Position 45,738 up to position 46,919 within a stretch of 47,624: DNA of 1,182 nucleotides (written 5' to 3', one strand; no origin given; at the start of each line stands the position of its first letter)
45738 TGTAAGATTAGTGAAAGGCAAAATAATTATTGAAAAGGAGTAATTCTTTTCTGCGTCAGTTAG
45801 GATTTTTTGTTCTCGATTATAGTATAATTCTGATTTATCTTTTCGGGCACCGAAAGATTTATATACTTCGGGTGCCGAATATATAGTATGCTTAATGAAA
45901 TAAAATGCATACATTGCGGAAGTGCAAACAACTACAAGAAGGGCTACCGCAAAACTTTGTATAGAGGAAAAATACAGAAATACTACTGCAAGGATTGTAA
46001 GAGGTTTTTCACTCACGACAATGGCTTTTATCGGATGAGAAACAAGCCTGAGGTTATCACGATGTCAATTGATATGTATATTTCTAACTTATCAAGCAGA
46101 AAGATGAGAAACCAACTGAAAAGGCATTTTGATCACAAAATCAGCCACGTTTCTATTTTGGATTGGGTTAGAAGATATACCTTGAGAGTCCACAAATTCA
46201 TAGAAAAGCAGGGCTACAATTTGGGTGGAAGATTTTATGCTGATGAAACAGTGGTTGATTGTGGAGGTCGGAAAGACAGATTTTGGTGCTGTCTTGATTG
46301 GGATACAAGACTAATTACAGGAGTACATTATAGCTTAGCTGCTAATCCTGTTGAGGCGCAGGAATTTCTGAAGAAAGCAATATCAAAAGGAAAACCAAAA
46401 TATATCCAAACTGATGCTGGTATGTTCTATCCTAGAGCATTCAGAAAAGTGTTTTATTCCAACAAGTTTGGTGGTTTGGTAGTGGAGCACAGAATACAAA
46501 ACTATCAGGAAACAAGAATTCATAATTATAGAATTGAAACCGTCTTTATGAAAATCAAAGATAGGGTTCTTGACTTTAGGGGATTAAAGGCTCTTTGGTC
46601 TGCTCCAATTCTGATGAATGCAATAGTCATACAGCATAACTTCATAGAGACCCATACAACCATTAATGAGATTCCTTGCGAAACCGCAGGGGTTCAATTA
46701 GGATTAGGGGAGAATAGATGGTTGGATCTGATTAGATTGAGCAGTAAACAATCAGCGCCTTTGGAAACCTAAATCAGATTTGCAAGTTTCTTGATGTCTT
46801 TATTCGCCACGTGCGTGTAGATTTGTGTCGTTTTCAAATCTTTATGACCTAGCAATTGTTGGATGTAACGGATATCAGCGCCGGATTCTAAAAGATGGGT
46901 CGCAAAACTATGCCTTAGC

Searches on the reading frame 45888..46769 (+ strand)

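Call 81: search_protein_families(library=pfam, proteins=[window:45888-46769:+], max_evalue=0.001)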
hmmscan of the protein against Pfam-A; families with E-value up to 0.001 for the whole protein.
window:45888-46769:+ (294 aa): 1 family
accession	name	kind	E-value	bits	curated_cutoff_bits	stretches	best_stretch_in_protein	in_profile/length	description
PF13610.12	DDE_Tnp_IS240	-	3.3e-12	47.1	27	1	117-252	5-135/139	DDE domain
